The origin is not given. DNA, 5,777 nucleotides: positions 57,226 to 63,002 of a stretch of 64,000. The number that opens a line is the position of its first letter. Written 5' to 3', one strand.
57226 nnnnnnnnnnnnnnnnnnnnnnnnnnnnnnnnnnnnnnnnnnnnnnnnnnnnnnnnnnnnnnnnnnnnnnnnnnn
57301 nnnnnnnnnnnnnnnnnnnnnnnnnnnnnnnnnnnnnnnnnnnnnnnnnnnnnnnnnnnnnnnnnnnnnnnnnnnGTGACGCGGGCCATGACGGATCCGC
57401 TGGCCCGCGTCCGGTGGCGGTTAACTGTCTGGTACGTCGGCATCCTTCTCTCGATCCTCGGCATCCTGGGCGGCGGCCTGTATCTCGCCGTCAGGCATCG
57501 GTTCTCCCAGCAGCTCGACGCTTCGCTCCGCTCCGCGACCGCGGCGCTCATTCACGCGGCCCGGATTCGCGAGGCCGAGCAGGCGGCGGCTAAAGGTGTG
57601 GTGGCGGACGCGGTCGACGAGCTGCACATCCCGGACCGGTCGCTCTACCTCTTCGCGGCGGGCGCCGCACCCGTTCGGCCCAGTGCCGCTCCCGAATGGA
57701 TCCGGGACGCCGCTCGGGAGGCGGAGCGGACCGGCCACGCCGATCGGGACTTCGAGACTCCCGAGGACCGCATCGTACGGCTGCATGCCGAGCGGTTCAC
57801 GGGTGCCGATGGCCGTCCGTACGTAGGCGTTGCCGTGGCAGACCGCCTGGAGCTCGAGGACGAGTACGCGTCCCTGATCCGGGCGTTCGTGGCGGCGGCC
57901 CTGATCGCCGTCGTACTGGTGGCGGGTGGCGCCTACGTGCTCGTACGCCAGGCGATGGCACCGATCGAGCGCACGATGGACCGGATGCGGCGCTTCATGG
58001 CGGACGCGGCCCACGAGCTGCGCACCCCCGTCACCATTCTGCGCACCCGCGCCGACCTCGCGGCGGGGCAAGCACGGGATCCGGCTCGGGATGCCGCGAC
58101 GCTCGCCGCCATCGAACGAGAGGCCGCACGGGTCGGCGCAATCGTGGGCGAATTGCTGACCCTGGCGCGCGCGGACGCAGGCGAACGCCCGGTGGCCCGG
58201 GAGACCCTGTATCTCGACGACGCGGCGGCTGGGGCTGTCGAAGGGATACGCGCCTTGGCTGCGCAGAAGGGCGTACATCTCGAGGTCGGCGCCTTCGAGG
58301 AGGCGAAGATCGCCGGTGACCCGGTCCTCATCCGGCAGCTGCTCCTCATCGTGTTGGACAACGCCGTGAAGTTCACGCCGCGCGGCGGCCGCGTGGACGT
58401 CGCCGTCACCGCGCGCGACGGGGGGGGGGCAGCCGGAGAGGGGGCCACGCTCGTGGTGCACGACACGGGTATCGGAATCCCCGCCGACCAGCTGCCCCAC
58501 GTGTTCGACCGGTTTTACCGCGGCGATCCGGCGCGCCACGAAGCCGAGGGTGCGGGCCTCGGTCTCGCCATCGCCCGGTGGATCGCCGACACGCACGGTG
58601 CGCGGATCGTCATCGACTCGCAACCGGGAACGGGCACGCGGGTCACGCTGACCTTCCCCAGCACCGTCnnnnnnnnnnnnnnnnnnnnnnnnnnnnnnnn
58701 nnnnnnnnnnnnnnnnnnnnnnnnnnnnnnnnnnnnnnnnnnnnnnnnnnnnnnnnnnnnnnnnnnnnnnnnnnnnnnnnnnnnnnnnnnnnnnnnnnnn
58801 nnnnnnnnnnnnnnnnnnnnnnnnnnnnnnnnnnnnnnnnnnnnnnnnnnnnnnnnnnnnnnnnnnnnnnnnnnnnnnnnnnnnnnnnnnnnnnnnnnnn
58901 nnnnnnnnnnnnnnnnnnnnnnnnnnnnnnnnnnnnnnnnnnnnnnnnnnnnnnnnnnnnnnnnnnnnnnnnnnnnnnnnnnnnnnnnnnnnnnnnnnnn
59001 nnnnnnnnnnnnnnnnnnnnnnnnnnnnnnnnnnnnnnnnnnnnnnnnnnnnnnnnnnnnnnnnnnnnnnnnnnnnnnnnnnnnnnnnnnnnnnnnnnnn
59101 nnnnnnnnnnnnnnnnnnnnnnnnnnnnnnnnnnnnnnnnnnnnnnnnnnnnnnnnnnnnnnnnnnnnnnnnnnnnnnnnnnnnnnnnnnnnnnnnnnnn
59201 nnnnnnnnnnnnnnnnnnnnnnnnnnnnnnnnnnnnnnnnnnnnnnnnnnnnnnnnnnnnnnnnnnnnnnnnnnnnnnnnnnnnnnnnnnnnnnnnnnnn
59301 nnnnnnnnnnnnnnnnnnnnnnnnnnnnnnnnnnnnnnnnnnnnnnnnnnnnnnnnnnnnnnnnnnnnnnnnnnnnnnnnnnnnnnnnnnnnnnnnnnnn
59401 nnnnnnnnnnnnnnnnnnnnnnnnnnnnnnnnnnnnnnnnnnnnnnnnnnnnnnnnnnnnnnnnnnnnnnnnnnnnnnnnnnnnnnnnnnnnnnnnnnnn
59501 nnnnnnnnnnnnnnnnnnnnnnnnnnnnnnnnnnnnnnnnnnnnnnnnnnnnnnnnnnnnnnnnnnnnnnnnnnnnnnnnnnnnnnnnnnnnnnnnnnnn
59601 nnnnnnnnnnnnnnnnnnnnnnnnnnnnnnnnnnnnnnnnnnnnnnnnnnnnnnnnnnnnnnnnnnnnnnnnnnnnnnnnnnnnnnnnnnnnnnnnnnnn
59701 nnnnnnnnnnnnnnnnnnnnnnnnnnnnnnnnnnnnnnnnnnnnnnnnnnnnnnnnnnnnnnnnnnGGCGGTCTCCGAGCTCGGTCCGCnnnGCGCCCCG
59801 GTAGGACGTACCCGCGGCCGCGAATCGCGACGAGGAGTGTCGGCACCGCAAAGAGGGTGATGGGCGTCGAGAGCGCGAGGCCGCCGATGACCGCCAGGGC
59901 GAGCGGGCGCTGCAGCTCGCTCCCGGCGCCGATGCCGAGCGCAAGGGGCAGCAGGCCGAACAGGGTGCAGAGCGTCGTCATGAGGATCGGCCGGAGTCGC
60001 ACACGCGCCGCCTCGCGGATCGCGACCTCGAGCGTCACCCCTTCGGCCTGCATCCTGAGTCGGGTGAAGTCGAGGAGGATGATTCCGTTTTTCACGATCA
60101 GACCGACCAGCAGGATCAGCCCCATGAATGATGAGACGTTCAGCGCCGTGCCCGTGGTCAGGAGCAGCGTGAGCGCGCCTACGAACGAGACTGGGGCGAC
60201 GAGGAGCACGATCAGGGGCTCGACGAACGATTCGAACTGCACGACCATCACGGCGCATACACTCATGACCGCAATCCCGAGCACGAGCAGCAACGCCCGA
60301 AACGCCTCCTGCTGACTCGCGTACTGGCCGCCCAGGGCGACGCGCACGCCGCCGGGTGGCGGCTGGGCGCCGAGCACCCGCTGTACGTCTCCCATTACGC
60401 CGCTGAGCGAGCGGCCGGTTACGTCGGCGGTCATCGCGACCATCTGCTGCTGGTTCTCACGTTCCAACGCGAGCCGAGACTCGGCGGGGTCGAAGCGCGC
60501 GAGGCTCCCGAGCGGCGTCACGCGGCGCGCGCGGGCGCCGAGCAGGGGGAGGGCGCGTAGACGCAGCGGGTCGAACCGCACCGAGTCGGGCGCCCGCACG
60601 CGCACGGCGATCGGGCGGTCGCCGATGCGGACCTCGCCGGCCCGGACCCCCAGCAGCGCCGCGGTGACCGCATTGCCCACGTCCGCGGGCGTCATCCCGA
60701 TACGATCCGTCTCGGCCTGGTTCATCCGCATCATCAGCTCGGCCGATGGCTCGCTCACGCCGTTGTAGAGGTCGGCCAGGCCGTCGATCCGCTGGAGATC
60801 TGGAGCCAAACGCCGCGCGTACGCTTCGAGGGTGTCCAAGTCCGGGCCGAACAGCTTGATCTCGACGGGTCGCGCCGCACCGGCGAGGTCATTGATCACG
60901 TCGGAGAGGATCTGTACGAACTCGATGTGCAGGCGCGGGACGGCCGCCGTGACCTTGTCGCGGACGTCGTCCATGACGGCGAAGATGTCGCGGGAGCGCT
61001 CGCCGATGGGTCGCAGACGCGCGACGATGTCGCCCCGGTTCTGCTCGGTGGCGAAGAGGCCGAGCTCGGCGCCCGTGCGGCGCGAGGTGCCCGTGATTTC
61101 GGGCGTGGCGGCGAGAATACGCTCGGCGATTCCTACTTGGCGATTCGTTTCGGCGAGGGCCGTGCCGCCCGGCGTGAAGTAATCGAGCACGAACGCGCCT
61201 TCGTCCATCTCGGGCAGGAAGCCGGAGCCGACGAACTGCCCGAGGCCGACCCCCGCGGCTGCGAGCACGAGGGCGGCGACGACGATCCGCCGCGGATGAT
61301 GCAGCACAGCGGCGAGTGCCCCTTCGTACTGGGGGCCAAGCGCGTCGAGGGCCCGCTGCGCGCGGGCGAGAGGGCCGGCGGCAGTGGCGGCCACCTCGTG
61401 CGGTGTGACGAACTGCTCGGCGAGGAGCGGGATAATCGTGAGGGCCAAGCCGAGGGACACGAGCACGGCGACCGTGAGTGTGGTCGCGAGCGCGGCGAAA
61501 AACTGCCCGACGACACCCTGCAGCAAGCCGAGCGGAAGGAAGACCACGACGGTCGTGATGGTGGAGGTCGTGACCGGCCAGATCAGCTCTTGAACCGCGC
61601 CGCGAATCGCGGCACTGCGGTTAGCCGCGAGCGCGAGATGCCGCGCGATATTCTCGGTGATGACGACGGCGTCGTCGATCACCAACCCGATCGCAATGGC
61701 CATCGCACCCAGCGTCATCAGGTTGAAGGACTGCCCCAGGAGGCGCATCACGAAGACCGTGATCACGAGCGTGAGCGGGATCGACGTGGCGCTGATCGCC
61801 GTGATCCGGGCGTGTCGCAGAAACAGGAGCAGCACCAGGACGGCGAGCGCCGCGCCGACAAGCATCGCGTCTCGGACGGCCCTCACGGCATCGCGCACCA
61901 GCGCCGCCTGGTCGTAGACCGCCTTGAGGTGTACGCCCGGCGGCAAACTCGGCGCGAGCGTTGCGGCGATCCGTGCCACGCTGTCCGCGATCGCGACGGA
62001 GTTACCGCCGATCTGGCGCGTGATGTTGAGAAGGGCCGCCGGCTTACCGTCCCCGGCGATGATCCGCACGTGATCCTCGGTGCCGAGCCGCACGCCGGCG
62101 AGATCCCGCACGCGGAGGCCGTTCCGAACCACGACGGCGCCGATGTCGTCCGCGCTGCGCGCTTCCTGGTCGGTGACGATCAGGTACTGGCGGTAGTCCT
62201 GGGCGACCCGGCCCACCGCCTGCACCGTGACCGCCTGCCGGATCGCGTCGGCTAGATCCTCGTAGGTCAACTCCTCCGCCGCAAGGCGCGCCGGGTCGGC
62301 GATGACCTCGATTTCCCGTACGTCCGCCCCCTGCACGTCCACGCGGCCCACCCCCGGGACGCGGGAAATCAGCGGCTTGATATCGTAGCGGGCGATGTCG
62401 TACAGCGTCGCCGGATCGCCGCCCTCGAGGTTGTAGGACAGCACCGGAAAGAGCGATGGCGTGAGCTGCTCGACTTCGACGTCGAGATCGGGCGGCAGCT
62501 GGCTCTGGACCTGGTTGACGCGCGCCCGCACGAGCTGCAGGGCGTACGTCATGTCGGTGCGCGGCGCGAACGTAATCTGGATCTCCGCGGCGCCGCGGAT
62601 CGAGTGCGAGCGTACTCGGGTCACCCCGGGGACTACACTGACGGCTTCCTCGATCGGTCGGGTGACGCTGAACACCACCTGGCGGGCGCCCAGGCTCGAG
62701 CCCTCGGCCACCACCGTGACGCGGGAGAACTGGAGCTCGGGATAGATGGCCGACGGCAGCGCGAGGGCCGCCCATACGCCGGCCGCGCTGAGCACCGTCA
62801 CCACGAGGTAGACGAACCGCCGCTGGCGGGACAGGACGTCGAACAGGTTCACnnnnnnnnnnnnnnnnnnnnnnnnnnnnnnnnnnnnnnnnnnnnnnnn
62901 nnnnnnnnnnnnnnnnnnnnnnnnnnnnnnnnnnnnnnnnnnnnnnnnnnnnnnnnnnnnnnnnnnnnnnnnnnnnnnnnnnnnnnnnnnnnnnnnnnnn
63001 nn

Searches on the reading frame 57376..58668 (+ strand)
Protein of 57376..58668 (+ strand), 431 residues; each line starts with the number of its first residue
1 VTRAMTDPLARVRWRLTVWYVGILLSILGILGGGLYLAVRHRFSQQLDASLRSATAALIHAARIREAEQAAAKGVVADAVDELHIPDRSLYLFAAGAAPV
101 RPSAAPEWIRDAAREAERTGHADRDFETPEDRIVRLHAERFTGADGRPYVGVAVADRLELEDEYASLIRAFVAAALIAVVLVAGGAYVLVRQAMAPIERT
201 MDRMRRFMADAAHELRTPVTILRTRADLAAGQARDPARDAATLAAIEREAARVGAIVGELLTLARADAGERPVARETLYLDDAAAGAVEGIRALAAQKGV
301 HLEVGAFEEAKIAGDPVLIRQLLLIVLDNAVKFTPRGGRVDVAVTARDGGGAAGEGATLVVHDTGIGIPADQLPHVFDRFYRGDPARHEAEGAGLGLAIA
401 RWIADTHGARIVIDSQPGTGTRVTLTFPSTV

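Call 58: search_protein_families(library=pfam, proteins=[window:57376-58668:+], max_evalue=0.00001)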
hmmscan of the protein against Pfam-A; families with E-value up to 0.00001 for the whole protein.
window:57376-58668:+ (431 aa): 2 families
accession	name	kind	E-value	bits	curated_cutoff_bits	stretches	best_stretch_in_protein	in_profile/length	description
PF02518.31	HATPase_c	-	2.3e-28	99.3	26.4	1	314-429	1-109/111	Histidine kinase-, DNA gyrase B-, and HSP90-like ATPase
PF00512.31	HisKA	-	6.5e-13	49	26.9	1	204-269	2-66/66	His Kinase A (phospho-acceptor) domain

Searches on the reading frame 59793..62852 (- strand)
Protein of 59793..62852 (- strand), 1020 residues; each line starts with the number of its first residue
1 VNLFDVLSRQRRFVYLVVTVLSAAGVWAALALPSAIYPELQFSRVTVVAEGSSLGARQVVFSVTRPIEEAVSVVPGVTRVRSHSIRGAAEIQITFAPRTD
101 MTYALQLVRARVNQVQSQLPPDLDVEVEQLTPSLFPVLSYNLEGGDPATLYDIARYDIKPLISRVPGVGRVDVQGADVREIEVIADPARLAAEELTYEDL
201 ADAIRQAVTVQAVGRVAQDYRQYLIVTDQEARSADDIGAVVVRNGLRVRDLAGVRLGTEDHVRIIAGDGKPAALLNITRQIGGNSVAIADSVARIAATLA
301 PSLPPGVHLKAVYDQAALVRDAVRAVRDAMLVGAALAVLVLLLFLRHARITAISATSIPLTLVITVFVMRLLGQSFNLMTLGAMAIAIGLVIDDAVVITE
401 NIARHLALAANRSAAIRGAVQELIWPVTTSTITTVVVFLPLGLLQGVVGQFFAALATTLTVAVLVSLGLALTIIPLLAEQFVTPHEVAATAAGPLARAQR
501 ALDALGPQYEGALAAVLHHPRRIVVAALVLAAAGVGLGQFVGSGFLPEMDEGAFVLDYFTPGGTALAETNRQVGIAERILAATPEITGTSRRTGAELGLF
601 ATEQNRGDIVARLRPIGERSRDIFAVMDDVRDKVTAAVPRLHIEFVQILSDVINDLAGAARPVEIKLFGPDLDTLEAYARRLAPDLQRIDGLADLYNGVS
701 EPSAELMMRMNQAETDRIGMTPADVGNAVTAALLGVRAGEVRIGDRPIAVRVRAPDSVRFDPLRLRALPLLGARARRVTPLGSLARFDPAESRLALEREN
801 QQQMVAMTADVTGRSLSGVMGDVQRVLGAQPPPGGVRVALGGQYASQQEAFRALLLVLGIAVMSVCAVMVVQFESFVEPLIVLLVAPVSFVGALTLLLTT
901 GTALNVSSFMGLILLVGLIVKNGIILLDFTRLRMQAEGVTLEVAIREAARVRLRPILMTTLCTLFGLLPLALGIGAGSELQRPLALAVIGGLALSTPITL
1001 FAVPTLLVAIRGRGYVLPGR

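Call 58: search_protein_families(library=pfam, proteins=[window:59793-62852:-], max_evalue=0.00001)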
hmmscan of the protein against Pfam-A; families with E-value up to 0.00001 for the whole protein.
window:59793-62852:- (1020 aa): 2 families
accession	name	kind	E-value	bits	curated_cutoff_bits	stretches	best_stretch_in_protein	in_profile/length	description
PF00873.25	ACR_tran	-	3.1e-223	744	28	1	9-1010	7-1020/1021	AcrB/AcrD/AcrF family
PF02355.23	SecD_SecF_C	-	2.7e-08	33.9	20.5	0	329-474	34-183/189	Protein export membrane protein SecD/SecF, C-terminal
